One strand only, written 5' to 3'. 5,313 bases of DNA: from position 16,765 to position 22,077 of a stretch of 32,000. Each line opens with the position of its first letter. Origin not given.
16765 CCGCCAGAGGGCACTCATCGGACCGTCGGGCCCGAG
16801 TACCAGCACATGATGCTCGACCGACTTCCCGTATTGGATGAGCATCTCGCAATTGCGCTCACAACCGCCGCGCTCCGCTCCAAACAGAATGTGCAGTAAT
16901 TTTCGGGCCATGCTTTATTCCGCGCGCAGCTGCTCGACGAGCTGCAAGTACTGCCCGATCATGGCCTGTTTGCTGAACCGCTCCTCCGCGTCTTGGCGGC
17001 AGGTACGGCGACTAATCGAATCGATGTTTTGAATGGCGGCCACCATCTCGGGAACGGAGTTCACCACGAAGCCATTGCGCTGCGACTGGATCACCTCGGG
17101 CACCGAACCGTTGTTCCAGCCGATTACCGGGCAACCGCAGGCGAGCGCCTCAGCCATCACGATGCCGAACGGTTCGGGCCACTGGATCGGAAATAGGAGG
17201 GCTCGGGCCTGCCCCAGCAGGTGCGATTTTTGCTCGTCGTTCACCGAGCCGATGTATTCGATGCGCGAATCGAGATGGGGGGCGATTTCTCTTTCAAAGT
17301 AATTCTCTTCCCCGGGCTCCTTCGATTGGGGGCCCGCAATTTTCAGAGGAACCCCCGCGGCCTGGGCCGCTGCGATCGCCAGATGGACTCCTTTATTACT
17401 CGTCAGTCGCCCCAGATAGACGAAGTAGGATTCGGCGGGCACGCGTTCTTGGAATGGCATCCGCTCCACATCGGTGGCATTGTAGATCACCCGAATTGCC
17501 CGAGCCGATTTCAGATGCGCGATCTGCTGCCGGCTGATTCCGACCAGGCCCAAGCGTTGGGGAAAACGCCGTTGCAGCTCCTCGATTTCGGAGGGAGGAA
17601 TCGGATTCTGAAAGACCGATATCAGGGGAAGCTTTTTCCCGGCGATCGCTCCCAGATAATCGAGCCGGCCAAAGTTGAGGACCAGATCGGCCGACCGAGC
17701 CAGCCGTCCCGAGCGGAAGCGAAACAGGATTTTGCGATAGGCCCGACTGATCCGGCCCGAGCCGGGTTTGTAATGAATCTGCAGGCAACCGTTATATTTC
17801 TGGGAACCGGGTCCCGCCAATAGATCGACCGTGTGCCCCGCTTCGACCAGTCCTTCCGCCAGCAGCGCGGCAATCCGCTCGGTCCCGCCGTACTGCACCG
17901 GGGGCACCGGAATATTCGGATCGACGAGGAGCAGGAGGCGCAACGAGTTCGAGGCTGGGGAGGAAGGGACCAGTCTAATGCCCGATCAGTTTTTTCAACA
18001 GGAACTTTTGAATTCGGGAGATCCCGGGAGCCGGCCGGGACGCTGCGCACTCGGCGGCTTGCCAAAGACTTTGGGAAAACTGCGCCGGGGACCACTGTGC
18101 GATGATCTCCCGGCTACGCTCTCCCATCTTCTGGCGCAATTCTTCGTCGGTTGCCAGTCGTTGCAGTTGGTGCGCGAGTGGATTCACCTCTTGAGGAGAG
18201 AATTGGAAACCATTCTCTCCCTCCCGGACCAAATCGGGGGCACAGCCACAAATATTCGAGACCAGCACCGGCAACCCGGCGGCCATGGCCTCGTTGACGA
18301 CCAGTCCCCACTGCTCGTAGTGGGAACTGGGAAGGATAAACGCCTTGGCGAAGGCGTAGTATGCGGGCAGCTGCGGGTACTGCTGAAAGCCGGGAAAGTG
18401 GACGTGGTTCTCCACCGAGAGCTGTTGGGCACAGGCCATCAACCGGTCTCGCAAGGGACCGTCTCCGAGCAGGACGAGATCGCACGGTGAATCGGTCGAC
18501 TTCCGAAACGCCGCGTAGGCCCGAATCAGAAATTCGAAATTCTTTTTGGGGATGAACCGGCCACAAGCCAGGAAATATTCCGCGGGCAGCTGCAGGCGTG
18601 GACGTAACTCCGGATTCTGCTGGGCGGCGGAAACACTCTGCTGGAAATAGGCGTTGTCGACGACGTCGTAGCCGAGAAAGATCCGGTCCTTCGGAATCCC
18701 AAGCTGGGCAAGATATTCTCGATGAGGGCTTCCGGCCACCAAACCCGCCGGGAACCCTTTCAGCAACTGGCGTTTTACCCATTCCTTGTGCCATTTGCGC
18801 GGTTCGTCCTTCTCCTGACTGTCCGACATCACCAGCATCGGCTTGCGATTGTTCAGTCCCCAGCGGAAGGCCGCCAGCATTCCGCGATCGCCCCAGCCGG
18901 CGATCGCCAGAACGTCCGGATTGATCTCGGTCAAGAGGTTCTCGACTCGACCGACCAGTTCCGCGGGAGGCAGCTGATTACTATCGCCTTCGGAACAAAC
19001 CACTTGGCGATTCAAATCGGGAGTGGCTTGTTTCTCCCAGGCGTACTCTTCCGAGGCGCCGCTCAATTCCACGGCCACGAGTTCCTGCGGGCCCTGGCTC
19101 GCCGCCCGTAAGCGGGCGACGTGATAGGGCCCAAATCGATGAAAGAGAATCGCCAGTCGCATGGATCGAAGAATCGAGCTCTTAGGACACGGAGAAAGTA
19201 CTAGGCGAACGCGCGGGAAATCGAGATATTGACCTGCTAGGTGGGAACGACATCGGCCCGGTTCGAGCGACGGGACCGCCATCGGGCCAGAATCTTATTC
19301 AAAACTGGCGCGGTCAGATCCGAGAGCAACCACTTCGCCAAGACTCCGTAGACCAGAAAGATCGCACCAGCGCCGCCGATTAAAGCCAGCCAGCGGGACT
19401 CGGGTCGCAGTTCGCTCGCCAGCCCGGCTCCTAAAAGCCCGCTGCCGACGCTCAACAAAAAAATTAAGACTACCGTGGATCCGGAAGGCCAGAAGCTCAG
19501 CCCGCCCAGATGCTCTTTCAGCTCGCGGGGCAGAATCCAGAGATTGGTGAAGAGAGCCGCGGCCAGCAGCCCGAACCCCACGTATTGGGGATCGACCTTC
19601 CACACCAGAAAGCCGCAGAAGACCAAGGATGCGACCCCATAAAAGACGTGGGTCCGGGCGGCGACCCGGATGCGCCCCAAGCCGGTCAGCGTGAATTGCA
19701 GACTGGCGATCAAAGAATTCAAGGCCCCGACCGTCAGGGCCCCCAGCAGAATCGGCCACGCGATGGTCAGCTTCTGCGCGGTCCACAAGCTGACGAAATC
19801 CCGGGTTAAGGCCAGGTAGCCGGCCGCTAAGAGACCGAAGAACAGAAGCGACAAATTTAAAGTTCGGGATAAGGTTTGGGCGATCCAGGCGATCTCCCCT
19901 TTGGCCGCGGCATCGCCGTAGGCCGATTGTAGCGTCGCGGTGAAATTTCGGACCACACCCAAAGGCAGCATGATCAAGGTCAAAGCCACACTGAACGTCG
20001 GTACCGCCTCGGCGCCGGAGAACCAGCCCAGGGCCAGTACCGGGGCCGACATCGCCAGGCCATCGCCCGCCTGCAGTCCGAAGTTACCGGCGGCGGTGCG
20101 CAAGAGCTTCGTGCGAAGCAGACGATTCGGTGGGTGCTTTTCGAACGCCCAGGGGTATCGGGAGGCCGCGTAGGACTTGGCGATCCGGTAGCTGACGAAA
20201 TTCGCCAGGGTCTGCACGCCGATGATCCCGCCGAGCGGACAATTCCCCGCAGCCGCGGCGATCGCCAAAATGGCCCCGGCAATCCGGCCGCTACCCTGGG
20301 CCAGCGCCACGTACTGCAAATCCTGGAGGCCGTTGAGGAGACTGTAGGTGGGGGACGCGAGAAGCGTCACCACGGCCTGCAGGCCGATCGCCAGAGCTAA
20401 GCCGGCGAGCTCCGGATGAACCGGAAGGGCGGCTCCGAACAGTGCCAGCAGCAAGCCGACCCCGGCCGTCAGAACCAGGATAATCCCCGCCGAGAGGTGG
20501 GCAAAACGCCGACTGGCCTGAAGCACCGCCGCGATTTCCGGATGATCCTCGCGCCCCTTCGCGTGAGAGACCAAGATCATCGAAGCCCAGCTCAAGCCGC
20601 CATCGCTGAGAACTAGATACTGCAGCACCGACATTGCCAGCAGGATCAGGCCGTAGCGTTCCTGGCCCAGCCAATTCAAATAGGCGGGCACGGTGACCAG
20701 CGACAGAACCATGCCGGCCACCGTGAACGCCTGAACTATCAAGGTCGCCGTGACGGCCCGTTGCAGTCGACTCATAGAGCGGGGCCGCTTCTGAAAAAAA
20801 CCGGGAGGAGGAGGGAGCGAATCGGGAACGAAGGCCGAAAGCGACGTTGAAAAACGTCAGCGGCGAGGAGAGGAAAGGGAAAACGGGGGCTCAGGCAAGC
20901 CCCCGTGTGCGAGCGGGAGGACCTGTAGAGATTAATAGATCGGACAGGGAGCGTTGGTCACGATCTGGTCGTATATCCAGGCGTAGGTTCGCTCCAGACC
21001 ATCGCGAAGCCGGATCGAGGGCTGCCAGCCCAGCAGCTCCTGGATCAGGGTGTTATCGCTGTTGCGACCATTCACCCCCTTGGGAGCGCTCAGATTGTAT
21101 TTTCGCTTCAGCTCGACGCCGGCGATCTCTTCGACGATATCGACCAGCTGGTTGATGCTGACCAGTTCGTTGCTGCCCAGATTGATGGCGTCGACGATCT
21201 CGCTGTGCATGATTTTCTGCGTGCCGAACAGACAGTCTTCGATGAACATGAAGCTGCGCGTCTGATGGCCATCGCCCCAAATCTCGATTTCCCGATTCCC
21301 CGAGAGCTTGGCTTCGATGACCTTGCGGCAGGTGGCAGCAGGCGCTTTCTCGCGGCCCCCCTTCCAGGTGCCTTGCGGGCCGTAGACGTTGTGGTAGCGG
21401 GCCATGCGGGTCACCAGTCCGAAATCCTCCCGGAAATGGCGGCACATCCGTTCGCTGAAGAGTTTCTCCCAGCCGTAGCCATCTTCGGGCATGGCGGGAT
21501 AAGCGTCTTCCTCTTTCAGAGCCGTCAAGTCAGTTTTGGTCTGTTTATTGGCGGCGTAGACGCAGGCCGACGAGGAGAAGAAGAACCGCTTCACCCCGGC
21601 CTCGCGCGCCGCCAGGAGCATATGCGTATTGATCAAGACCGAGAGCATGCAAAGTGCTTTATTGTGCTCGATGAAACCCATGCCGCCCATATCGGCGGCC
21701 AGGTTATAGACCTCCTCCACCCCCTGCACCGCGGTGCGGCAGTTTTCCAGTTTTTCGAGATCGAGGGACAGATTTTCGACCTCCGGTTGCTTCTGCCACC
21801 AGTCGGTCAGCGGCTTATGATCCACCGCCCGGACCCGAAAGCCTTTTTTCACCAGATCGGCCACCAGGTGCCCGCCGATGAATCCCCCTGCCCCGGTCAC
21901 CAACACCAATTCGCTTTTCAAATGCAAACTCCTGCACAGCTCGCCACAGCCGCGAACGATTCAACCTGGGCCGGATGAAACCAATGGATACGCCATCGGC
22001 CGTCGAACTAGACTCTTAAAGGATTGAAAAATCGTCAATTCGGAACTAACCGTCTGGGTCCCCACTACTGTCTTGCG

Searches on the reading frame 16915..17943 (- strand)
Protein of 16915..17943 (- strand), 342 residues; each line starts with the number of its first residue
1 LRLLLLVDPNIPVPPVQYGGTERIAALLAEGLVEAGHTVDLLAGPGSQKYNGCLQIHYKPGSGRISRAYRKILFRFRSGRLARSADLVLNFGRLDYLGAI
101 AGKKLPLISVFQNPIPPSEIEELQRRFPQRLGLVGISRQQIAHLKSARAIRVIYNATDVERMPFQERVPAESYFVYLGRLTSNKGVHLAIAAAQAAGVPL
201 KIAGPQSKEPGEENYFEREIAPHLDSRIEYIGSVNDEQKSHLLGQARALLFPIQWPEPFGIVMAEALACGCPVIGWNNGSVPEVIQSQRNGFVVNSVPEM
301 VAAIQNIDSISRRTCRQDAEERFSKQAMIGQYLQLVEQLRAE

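Call 26: search_protein_families(library=pfam, proteins=[window:16915-17943:-], max_evalue=0.001)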
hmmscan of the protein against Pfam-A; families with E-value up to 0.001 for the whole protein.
window:16915-17943:- (342 aa): 5 families
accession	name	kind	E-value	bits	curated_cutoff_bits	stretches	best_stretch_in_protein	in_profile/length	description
PF00534.26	Glycos_transf_1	-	1.4e-25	90.2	26.4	1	168-325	11-167/172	Glycosyl transferases group 1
PF13692.12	Glyco_trans_1_4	-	1e-20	74.9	27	1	173-306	3-138/142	Glycosyl transferases group 1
PF13439.12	Glyco_transf_4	-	6.3e-09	36.5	28.5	1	18-161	1-170/170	Glycosyltransferase Family 4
PF13524.12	Glyco_trans_1_2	-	8e-05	23.1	25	1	192-326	8-132/144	Glycosyl transferase-like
PF20706.3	GT4-conflict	-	0.00028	20.4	26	1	159-278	183-313/385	Family 4 Glycosyltransferase in conflict systems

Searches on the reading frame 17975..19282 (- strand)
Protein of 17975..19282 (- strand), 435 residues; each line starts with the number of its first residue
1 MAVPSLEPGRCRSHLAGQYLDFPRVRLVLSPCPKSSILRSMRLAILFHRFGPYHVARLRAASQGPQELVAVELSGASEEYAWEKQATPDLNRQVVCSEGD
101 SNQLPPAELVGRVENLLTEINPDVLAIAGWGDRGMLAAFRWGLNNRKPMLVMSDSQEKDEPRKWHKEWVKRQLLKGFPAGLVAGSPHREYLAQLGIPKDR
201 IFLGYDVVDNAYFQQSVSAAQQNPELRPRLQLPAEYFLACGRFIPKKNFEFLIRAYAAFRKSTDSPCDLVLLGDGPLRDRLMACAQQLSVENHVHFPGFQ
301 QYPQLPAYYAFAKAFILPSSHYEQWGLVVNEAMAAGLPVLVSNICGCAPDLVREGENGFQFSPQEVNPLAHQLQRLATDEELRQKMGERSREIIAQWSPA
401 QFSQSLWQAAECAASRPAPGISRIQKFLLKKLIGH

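Call 26: search_protein_families(library=pfam, proteins=[window:17975-19282:-], max_evalue=0.001)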
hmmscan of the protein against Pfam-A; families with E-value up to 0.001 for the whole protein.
window:17975-19282:- (435 aa): 4 families
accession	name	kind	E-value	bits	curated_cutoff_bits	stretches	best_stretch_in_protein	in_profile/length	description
PF00534.26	Glycos_transf_1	-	3.8e-39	134.4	26.4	1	234-392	15-171/172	Glycosyl transferases group 1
PF13692.12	Glyco_trans_1_4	-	4.3e-30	105.3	27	1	236-379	3-142/142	Glycosyl transferases group 1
PF20706.3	GT4-conflict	-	3e-09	36.8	26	1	233-370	196-333/385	Family 4 Glycosyltransferase in conflict systems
PF13524.12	Glyco_trans_1_2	-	0.00044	20.7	25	1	294-398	29-134/144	Glycosyl transferase-like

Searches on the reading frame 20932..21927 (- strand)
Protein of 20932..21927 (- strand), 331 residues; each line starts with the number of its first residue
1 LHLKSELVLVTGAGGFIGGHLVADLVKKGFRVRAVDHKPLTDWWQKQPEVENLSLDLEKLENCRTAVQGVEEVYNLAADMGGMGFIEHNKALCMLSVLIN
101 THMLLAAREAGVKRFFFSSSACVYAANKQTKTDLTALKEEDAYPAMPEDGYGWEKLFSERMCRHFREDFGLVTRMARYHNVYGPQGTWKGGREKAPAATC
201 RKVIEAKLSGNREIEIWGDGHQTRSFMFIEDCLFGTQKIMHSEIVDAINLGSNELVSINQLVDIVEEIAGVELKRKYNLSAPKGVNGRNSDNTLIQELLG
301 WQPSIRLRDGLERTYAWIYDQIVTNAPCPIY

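Call 26: search_protein_families(library=pfam, proteins=[window:20932-21927:-], max_evalue=0.001)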
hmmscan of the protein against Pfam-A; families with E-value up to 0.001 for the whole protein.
window:20932-21927:- (331 aa): 7 families
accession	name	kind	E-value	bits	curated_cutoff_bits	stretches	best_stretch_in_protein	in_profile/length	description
PF01370.27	Epimerase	-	5.7e-40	137.7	20.9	1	8-242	1-227/240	NAD dependent epimerase/dehydratase family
PF16363.11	GDP_Man_Dehyd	-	3.4e-30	106.1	27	1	9-313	1-331/332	GDP-mannose 4,6 dehydratase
PF01073.25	3Beta_HSD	-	3.1e-14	53.1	22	1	9-185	1-185/280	3-beta hydroxysteroid dehydrogenase/isomerase family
PF05368.20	NmrA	-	3.1e-12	47.1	27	1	5-124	2-112/298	NmrA-like family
PF13460.12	NAD_binding_10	-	5.1e-11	43.2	27.2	1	12-128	1-106/184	NAD(P)H-binding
PF07993.18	NAD_binding_4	-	3.8e-08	33.2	20.1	1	61-183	80-209/258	Male sterility protein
PF00106.31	adh_short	-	0.00023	21.1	26.6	1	7-74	2-75/195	short chain dehydrogenase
